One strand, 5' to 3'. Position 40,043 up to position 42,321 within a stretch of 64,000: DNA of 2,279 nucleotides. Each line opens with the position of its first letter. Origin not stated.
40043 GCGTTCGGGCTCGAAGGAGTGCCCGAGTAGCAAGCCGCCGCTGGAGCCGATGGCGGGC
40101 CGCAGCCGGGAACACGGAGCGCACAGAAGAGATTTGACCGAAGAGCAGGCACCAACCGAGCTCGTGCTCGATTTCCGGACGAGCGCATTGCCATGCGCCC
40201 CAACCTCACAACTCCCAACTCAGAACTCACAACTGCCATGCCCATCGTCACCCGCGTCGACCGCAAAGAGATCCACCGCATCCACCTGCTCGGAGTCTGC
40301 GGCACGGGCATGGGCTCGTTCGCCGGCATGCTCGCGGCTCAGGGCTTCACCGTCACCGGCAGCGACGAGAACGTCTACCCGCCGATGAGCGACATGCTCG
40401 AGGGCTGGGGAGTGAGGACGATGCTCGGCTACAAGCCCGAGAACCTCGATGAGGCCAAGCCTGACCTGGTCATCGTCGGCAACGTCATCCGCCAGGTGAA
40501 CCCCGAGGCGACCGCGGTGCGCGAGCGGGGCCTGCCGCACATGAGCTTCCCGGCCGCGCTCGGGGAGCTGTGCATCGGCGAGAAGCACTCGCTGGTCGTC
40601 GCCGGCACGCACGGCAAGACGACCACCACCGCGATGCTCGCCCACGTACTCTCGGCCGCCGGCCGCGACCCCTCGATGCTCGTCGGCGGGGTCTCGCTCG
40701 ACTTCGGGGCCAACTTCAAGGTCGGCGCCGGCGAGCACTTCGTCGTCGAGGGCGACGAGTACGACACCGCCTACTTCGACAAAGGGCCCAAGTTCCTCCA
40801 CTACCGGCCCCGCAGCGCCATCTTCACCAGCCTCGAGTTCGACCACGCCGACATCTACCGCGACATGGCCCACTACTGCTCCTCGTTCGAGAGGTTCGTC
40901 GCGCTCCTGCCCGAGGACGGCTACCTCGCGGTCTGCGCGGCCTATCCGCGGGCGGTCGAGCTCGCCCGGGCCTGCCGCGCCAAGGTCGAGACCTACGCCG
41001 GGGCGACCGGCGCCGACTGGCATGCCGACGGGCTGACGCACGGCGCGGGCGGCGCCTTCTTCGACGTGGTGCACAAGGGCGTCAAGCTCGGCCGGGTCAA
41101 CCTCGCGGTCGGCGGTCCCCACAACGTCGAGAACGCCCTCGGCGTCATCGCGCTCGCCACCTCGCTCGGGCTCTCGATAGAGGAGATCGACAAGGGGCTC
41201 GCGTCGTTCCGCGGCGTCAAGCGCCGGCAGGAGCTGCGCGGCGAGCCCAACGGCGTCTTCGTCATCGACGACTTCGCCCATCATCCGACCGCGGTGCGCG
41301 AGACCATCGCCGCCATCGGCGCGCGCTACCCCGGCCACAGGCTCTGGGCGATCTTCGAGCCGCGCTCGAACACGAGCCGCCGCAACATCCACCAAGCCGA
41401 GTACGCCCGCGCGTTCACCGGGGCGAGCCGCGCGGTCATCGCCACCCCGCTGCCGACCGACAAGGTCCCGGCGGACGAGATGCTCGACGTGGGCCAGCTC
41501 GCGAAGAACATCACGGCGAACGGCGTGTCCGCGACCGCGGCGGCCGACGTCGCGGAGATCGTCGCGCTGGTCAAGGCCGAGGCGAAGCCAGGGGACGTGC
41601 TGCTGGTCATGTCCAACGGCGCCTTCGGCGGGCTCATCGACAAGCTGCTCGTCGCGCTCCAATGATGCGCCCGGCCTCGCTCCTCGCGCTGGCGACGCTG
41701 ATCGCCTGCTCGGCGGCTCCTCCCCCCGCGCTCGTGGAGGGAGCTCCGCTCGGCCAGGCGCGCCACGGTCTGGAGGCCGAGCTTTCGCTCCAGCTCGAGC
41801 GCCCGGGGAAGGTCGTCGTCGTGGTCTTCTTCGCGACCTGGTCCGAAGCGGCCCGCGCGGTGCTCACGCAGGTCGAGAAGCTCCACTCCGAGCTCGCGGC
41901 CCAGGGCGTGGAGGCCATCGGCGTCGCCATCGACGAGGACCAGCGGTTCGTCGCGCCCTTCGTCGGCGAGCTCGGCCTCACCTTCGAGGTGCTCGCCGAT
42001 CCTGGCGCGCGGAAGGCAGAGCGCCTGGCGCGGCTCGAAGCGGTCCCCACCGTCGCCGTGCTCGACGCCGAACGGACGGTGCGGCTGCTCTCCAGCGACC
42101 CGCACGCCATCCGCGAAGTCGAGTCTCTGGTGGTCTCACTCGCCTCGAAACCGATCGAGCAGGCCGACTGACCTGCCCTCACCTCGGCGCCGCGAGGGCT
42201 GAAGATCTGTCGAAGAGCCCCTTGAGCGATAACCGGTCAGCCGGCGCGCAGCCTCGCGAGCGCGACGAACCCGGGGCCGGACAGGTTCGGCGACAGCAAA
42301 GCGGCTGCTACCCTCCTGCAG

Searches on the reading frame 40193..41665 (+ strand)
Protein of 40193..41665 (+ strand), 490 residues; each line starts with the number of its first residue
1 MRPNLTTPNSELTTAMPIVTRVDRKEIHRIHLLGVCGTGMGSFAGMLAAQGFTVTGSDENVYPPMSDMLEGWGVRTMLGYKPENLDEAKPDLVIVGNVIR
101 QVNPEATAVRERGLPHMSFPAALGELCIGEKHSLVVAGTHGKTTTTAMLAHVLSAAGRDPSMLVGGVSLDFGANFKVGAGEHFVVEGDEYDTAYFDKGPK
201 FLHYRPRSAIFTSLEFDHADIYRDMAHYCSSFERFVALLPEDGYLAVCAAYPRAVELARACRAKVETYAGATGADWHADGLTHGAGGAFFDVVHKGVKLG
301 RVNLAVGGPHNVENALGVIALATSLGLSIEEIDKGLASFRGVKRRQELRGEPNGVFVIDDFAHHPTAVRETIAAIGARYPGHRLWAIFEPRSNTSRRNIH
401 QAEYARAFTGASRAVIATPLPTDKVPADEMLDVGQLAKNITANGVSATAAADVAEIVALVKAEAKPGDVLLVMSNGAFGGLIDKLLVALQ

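Call 41: search_protein_families(library=pfam, proteins=[window:40193-41665:+], max_evalue=0.001)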
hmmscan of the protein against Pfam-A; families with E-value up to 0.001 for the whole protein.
window:40193-41665:+ (490 aa): 3 families
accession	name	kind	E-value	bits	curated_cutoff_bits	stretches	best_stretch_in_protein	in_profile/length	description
PF08245.18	Mur_ligase_M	-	1.9e-20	74.1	24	1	136-322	1-200/200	Mur ligase middle domain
PF02875.26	Mur_ligase_C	-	1.1e-18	68.7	28.4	1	344-476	1-127/127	Mur ligase, glutamate ligase domain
PF01225.30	Mur_ligase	-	5.5e-18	65.6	21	1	29-127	1-91/95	Mur ligase family, catalytic domain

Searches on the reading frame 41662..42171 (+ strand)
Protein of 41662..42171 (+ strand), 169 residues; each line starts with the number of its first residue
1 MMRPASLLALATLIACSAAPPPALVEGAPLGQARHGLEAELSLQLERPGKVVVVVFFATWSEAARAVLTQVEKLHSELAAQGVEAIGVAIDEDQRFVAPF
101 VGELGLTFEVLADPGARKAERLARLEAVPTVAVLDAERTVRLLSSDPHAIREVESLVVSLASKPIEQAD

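Call 41: search_protein_families(library=pfam, proteins=[window:41662-42171:+], max_evalue=0.001)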
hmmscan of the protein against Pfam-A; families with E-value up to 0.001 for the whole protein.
window:41662-42171:+ (169 aa): 3 families
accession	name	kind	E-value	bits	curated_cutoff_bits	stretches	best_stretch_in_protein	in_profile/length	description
PF08534.16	Redoxin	-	1.5e-12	48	26.6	1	40-143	20-131/148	Redoxin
PF00578.27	AhpC-TSA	-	4.1e-12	46.6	26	1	48-141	24-122/124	AhpC/TSA family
PF13905.12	Thioredoxin_8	-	6.2e-08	33.3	27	1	49-139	1-93/94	Thioredoxin-like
